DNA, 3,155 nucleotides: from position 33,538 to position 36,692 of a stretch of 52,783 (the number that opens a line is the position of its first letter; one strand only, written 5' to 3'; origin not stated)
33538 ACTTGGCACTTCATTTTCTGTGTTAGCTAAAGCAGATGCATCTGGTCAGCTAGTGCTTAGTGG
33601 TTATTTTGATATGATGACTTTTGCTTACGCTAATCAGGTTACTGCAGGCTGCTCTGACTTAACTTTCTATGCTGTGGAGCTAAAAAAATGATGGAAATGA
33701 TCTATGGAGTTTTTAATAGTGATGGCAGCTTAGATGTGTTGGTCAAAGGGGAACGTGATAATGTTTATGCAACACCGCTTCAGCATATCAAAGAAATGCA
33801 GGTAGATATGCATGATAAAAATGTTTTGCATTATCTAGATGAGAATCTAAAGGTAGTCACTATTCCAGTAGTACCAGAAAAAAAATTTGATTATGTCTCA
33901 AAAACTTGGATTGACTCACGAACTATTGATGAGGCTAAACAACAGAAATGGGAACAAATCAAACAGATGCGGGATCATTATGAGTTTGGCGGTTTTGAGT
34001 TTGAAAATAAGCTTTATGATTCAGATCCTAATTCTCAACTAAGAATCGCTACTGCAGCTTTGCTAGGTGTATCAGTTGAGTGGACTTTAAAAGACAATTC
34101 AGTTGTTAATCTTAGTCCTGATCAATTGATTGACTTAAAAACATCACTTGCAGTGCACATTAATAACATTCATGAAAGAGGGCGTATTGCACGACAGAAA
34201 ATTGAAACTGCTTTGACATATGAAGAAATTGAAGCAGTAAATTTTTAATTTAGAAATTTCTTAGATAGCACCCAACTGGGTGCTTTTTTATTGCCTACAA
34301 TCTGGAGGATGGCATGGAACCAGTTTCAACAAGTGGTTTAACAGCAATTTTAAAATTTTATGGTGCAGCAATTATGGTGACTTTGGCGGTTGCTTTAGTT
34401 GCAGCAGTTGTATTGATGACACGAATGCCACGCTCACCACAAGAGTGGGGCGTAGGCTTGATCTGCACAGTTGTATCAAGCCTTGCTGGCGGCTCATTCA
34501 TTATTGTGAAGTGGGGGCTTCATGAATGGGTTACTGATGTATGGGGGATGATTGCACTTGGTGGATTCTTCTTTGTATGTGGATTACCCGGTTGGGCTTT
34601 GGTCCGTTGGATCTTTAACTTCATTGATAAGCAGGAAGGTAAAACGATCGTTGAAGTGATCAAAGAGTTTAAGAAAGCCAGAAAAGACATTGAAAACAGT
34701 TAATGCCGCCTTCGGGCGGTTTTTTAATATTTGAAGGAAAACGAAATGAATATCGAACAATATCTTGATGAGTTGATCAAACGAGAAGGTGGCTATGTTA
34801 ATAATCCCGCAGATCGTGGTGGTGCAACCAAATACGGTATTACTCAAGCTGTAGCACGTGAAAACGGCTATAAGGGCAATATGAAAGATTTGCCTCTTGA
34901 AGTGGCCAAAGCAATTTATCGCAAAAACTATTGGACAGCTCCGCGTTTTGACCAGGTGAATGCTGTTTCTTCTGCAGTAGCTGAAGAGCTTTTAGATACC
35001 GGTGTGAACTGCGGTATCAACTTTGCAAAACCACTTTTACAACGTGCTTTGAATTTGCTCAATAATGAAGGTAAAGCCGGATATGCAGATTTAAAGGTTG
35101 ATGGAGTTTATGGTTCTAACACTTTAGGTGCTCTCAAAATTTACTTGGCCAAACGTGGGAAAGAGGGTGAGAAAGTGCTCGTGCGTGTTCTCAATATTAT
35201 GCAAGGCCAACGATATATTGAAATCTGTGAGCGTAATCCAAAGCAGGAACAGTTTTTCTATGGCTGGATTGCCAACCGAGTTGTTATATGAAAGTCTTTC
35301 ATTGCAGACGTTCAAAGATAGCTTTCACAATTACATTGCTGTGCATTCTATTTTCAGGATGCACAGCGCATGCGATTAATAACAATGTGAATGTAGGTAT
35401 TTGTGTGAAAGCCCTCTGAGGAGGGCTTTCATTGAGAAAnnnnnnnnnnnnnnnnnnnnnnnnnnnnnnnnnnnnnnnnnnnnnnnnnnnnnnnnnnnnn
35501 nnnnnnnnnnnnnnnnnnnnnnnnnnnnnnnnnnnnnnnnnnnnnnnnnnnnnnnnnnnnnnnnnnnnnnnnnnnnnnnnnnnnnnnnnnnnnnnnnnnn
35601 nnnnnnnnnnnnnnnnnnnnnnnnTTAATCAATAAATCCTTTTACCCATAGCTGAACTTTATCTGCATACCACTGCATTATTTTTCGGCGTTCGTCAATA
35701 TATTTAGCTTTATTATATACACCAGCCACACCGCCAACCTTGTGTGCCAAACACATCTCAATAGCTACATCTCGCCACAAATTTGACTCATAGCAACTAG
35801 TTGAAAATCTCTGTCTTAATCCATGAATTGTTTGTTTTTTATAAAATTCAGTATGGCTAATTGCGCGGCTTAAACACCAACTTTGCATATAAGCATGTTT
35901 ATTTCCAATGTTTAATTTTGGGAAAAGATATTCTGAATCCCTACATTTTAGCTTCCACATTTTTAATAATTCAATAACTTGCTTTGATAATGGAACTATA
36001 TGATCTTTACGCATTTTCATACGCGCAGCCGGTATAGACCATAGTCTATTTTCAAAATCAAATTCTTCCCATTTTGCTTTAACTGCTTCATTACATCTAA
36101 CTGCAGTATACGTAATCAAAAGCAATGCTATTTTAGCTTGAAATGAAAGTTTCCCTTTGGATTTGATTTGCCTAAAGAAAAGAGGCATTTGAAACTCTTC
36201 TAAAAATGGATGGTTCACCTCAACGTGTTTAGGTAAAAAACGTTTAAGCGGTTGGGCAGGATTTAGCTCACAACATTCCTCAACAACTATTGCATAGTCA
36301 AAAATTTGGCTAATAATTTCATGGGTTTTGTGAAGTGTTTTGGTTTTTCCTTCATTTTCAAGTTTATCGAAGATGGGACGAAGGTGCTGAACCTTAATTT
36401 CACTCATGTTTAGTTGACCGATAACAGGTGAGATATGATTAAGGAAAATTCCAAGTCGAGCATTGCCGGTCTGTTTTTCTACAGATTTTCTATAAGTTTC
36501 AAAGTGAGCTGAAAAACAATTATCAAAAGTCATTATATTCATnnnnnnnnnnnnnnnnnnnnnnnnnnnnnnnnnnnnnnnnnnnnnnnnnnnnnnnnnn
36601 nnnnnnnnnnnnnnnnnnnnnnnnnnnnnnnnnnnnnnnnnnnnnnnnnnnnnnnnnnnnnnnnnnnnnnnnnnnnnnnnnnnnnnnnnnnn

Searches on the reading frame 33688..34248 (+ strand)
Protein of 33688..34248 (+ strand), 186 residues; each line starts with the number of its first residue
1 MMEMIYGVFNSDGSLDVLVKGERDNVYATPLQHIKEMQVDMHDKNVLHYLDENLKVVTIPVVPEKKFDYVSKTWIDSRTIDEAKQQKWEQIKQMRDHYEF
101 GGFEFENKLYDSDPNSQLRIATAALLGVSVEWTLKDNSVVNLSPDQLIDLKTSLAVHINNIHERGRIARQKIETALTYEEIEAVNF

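Call 78: search_protein_families(library=phrogs, proteins=[window:33688-34248:+], max_evalue=0.001)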
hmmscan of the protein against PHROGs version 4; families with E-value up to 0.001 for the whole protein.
window:33688-34248:+ (186 aa): 7 families
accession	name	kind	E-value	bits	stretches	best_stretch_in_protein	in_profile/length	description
phrog_2837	-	tail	8.4e-51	173.6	1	4-186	1-193/202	tail protein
phrog_3811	-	unknown function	1.9e-12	48.3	1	62-184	64-194/200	-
phrog_1807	-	tail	3.4e-11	44.3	1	61-185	100-234/241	tail fiber protein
phrog_10508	-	tail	4.1e-10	40.7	1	55-178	17-149/159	tail fiber protein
phrog_1141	-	tail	2e-09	38.4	1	75-183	66-186/194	tail fiber protein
phrog_1348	-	tail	3.7e-06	27.8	1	32-185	16-174/224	tail fiber protein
phrog_17968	-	head and packaging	6.2e-05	23.9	1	70-183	81-203/212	virion structural protein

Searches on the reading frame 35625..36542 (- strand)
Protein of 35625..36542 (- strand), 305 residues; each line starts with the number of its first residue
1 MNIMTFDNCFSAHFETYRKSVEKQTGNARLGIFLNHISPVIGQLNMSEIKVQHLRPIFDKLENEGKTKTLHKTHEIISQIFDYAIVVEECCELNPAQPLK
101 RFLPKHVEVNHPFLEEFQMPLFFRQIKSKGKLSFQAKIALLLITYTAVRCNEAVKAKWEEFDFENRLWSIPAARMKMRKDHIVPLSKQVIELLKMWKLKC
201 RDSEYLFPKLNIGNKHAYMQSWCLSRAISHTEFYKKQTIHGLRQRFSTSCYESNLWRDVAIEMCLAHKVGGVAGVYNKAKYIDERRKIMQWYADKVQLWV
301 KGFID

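Call 92: search_protein_families(library=pfam, proteins=[window:35625-36542:-], max_evalue=0.001)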
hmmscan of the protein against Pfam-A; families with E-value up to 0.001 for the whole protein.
window:35625-36542:- (305 aa): 3 families
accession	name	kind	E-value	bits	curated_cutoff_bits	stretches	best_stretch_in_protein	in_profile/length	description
PF00589.27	Phage_integrase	-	1.4e-20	74.2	27.1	1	113-279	2-168/172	Phage integrase family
PF22022.2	Phage_int_M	-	1.8e-12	47.8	27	1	6-100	1-94/96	Phage integrase central domain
PF14659.12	Phage_int_SAM_3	-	6.8e-07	29.9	22.6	1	5-60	1-56/58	Phage integrase, N-terminal SAM-like domain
